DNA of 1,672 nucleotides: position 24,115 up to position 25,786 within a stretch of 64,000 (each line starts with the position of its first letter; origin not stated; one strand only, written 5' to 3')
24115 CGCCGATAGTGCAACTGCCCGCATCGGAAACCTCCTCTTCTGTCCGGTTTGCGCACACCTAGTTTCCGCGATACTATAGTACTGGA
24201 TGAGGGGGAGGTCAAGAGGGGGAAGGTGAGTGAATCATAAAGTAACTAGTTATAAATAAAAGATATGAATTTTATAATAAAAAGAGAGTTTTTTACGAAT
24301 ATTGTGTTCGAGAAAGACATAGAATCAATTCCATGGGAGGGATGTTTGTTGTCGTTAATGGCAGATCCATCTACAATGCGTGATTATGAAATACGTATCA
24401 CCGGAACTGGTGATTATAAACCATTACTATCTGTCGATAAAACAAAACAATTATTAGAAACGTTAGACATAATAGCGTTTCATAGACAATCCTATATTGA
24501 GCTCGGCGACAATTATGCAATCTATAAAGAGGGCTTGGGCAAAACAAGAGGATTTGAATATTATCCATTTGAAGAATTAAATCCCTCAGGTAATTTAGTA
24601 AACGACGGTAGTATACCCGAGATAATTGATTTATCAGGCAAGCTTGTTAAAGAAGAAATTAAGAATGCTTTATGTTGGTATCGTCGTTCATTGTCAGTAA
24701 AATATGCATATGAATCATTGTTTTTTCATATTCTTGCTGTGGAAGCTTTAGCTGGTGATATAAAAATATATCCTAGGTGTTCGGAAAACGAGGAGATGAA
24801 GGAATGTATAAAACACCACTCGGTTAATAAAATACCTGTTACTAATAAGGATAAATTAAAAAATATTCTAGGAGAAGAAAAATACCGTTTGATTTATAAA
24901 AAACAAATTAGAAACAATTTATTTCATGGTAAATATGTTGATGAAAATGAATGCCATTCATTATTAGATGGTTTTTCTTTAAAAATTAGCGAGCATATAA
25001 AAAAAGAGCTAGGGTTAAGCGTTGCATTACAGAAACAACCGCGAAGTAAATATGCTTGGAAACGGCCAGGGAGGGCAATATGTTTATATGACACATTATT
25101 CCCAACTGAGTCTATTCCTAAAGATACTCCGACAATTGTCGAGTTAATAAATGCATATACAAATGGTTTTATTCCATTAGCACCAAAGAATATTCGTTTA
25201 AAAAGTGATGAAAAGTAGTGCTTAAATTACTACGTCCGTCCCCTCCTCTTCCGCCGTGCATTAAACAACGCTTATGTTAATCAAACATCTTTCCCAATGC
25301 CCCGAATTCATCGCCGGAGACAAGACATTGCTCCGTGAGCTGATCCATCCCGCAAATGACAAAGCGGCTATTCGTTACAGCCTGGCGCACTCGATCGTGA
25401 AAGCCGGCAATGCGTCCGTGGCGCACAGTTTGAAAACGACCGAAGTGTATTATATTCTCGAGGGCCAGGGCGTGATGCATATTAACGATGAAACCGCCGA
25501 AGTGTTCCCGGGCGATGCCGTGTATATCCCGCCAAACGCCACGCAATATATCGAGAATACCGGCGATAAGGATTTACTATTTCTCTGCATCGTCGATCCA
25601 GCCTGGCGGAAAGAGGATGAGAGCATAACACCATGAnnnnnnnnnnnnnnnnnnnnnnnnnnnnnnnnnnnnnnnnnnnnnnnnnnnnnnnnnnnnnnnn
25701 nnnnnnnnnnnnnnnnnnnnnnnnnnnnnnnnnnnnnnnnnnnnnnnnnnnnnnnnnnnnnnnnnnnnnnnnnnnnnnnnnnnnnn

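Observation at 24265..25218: Isolated AT-rich orphan gene with a HEPN-like Rx4H motif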

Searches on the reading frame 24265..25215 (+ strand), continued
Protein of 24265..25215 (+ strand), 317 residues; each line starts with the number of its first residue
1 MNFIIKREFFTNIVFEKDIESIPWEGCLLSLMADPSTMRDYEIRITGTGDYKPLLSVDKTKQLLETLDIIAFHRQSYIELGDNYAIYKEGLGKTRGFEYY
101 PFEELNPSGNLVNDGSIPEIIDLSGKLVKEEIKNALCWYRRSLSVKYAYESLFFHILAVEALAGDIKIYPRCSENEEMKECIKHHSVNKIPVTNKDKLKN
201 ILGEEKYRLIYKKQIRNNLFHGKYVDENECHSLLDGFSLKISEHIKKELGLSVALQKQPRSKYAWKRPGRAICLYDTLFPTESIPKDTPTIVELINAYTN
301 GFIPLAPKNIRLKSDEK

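Call 52: search_protein_families(library=pfam, proteins=[L008:9305-9964:+], max_evalue=1)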
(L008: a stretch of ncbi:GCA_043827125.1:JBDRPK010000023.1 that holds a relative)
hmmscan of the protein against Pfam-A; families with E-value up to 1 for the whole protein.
L008:9305-9964:+ (220 aa): 0 families

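Call 53: find_homologous_proteins(query=A1, max_evalue=0.001)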
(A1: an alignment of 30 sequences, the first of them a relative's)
Query A1 (30 sequences) (317 aa, profile of the alignment): 5 proteins with E <= 0.001 among 8000 candidates.
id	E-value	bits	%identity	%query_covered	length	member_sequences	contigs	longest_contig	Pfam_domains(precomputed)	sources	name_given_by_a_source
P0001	1.3e-91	325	100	100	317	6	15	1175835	-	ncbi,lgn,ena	-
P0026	9.7e-78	279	26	52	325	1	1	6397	-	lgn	-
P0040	1.6e-73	266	27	63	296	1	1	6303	-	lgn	-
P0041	5.4e-57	211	26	58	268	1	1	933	-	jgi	jgi:hypothetical protein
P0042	2.9e-52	196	33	30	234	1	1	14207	-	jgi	jgi:hypothetical protein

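Call 55: search_dna_similar(query=P0001, collection=phages, mode=protein, max_evalue=0.01, max_rows=10)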
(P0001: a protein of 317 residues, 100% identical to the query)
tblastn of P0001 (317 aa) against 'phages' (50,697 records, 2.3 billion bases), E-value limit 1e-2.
No match.

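Call 56: search_dna_similar(query=P0001, collection=plasmids, mode=protein, max_evalue=0.01, max_rows=10)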
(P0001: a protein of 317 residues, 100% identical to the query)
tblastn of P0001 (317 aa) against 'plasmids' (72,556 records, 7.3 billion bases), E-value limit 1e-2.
No match.

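Call 59: find_encoding_contigs(protein=P0016, flank=8000, max_places=2)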
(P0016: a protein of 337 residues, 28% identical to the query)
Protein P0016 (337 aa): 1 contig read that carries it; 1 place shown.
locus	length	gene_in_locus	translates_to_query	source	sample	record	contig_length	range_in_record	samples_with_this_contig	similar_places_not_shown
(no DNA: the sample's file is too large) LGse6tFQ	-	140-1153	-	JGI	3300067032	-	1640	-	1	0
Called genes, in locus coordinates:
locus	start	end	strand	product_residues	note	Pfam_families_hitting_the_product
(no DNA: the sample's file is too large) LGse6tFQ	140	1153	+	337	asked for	-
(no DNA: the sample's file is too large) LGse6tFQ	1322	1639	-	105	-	?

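Call 60: find_encoding_contigs(protein=P0024, flank=8000, max_places=2)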
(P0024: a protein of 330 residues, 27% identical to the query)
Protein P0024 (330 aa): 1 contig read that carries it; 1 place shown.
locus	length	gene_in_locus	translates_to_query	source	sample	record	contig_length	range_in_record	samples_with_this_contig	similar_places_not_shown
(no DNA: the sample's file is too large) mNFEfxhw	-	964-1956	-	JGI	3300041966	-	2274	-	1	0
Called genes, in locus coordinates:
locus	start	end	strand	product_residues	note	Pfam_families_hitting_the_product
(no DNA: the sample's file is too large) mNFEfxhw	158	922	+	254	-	PF20703:nSTAND1 (weak)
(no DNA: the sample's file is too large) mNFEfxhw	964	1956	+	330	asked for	-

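Call 61: find_encoding_contigs(protein=P0015, flank=8000, max_places=2)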
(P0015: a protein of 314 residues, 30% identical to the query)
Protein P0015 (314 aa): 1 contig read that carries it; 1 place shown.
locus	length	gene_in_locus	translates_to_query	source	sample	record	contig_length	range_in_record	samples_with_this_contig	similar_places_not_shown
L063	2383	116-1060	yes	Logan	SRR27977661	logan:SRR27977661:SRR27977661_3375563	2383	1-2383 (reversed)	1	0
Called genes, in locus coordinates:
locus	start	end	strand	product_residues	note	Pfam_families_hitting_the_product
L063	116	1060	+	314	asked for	-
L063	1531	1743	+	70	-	PF13560:HTH_31, PF12844:HTH_19 (weak), PF01381:HTH_3, PF13443:HTH_26 (weak)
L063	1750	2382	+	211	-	?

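Call 62: find_encoding_contigs(protein=P0042, flank=8000, max_places=2)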
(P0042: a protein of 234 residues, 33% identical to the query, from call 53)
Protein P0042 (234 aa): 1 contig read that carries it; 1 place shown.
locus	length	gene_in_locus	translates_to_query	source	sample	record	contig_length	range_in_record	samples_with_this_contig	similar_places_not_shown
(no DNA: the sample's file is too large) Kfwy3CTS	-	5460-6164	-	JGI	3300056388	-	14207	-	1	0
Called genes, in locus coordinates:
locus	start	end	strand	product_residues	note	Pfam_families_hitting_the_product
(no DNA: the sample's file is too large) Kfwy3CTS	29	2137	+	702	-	PF13191:AAA_16 (weak), PF20703:nSTAND1, PF13401:AAA_22 (faint)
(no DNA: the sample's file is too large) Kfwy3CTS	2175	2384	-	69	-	-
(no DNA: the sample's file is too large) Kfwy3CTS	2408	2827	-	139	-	-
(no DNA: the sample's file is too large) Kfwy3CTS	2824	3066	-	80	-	-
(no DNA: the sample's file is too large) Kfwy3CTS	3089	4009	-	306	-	PF11348:DUF3150 (weak)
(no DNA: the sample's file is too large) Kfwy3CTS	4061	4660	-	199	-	PF13353:Fer4_12, PF04055:Radical_SAM (weak)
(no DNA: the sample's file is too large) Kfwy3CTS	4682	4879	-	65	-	-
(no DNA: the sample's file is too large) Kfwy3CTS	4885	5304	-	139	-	PF06868:DUF1257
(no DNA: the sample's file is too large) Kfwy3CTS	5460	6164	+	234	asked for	-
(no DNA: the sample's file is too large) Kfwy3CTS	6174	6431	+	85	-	-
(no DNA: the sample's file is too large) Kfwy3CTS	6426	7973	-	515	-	PF00004:AAA (faint)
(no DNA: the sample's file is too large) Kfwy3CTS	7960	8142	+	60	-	-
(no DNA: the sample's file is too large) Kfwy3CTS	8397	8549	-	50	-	-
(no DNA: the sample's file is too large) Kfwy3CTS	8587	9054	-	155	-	PF01850:PIN (faint)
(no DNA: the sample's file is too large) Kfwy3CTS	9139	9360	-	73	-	-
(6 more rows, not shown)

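Call 63: find_encoding_contigs(protein=P0026, flank=8000, max_places=2)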
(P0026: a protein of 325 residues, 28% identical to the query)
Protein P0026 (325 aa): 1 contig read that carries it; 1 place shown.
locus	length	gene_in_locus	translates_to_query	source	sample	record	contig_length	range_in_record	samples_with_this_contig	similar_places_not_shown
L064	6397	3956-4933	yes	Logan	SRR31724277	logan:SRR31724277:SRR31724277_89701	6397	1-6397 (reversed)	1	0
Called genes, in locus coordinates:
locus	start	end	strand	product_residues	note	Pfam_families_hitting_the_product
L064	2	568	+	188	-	?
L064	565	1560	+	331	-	PF00437:T2SSE, PF27713:UCP018868, PF13191:AAA_16 (faint)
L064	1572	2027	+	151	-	PF05063:MT-A70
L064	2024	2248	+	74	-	-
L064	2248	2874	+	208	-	PF06414:Zeta_toxin (faint)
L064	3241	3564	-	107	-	-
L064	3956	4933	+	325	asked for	-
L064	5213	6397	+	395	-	?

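Call 76: search_protein_families(library=padloc, proteins=[P0007, P0016, P0024, L008:9305-9964:+], max_evalue=1)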
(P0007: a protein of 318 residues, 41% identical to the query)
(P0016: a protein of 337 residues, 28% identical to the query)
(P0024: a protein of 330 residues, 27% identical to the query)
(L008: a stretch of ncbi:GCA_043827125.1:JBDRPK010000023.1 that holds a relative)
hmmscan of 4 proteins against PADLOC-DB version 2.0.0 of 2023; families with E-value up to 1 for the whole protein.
P0007 (318 aa): 0 families

P0016 (337 aa): 0 families

P0024 (330 aa): 0 families

L008:9305-9964:+ (220 aa): 0 families

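Call 83: find_related_loci(query=P0001, collection=viral_contigs, flank=8000)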
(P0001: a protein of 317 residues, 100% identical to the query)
Query P0001 (317 aa) in viral_contigs; peptide patterns used: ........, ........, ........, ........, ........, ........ (x = any residue, [..] = any of these).
3 stretches matched a pattern, but none encodes a relative of the query by tblastn (E <= 1e-3).

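Call 84: fold_search(model_id=the predicted structure, library=viral)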
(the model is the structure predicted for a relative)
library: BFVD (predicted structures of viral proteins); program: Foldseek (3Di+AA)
matches with E <= 10: 342; with E <= 0.001: 0
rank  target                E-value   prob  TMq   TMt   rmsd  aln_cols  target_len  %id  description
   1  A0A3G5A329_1          5.5e-02  0.09  0.14  0.05  25.7       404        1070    8  Early transcription factor VETF large subunit [Gaeavirus sp.]
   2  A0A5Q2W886            6.9e-02  0.51  0.11  0.29   8.6        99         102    7  (no name in the UniProt tables at hand)
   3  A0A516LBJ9            1.1e-01  0.91  0.21  0.27   4.4       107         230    6  (no name in the UniProt tables at hand)
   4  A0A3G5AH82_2          1.1e-01  0.18  0.18  0.06  24.0       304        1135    8  DNA-directed RNA polymerase subunit [Sylvanvirus sp.]
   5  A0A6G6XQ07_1          1.4e-01  0.09  0.16  0.08  22.6       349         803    8  (no name in the UniProt tables at hand)
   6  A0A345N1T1            1.6e-01  0.08  0.10  0.14  20.3       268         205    9  (no name in the UniProt tables at hand)
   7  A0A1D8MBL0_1          1.8e-01  0.06  0.10  0.04  19.5       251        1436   10  (no name in the UniProt tables at hand)
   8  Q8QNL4                1.9e-01  0.38  0.18  0.28  15.4       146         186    9  EsV-1-53 [Ectocarpus siliculosus virus 1 (isolate New Zealand/Kaikoura/1988)]
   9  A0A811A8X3            1.9e-01  0.09  0.15  0.17  23.0       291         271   10  (no name in the UniProt tables at hand)
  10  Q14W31                2.0e-01  0.41  0.16  0.12   7.9       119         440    8  ORF75 [Ranid herpesvirus 2]
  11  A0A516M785            2.6e-01  0.75  0.20  0.24   4.2       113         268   13  (no name in the UniProt tables at hand)
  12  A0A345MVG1            2.6e-01  0.08  0.16  0.14  21.8       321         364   10  (no name in the UniProt tables at hand)
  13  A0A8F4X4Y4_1          2.7e-01  0.04  0.10  0.04  21.3       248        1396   12  (no name in the UniProt tables at hand)
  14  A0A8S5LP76            3.1e-01  0.04  0.10  0.13  24.6       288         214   12  Uncharacterized protein [Siphoviridae sp. ctl0E3]
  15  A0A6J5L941            3.2e-01  0.02  0.07  0.05  35.6       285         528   11  histidine kinase [uncultured Caudovirales phage]
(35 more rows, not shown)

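Call 87: find_encoding_contigs(protein=P0002, flank=3000, max_places=2)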
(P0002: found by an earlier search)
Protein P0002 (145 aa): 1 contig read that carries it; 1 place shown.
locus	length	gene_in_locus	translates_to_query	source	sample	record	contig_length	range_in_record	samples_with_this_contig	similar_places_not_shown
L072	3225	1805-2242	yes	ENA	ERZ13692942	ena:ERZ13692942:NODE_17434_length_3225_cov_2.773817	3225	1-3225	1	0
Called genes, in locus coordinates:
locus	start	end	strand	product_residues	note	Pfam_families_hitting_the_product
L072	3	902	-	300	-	?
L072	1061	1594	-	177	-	PF01066:CDP-OH_P_transf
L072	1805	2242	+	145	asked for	-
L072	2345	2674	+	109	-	-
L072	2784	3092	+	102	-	PF00190:Cupin_1 (weak), PF07883:Cupin_2, PF02311:AraC_binding (weak)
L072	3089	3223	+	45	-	?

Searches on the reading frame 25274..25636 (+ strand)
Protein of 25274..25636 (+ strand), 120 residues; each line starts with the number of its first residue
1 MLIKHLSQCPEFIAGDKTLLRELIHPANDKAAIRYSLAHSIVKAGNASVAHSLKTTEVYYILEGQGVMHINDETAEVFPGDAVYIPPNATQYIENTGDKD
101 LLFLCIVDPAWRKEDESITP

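Call 66: search_protein_families(library=pfam, proteins=[window:25274-25636:+], max_evalue=0.001)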
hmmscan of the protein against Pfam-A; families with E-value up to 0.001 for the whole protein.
window:25274-25636:+ (120 aa): 5 families
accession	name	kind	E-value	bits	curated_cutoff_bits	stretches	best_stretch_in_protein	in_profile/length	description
PF07883.17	Cupin_2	-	6.4e-14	51.9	27.2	1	42-107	5-70/70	Cupin domain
PF02311.25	AraC_binding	-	2.9e-06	27.5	21.1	1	51-103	19-71/135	AraC-like ligand binding domain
PF00190.28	Cupin_1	-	7.1e-06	26.1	22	1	49-108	47-114/151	Cupin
PF01050.24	MannoseP_isomer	-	0.00067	20.3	23.6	1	34-115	27-109/116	Mannose-6-phosphate isomerase C-terminal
PF05899.18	Cupin_3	-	0.0009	19.3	23.5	0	53-91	23-62/74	EutQ-like cupin domain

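Call 96: find_related_loci(query=window:25274-25633:+, collection=metagenome_contigs, flank=5000)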
Query window:25274-25633:+ (120 aa) in metagenome_contigs; peptide patterns used: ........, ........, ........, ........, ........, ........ (x = any residue, [..] = any of these).
447 stretches matched a pattern; 369 encode a relative of the query (tblastn E <= 1e-3); the best 80 are kept; 80 distinct loci.
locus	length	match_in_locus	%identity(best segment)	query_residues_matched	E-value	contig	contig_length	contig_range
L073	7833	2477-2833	88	1-119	2e-70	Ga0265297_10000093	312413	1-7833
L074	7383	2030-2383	67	1-118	2e-54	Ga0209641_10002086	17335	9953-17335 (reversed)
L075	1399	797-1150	66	1-118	2e-56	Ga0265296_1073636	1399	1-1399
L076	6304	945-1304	66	1-120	3e-53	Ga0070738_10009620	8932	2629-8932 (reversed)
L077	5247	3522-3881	66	1-120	3e-53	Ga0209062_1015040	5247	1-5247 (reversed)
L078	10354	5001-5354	64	1-118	1e-52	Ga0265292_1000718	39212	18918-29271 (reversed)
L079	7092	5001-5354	64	1-118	9e-53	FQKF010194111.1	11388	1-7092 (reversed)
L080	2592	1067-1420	64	1-118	6e-53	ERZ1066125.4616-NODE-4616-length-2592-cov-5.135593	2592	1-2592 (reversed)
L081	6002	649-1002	64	1-118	2e-52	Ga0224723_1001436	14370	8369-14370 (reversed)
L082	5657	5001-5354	60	1-118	4e-52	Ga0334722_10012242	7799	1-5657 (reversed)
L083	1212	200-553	64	1-118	2e-54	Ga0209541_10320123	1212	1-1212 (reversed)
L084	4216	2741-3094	66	1-118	5e-52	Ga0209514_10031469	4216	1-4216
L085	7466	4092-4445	66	1-118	3e-52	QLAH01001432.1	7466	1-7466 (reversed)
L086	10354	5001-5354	65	1-118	8e-52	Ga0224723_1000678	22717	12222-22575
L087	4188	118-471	62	1-118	2e-51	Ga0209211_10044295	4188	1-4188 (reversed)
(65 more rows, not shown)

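Call 100: search_protein_families(library=pfam, proteins=[L073:1769-2434:+, L073:3400-3951:+], max_evalue=1)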
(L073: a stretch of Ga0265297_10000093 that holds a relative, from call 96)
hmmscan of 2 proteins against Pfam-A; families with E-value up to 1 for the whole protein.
L073:1769-2434:+ (222 aa): 0 families

L073:3400-3951:+ (184 aa): 1 family
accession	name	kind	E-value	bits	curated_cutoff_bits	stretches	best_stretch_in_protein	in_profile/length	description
PF01797.21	Y1_Tnp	-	1.5e-08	35.2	23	2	24-65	18-58/121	Transposase IS200 like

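Call 101: search_protein_families(library=padloc, proteins=[L073:1769-2434:+], max_evalue=1)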
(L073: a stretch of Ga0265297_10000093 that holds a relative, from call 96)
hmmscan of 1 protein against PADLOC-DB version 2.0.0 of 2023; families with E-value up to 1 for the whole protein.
L073:1769-2434:+ (222 aa): 0 families

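Call 104: search_solved_structures(query=L073:1769-2434:+, max_evalue=10)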
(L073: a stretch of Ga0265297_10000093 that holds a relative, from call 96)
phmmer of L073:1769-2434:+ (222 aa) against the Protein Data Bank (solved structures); distinct sequences matched with E-value up to 10: 4.
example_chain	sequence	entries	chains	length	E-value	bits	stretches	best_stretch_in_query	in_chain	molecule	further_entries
1yrl_A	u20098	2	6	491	0.095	15.4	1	135-207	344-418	Ketol-acid reductoisomerase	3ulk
5jjx_A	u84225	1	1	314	0.33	13.6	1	46-89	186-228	Squamous cell carcinoma antigen recognized by T-cells 3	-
5jpz_A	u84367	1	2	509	0.72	12.5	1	46-89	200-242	Squamous cell carcinoma antigen recognized by T-cells 3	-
7y18_A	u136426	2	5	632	1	12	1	88-128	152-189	Polynucleotide 5'-hydroxyl-kinase GRC3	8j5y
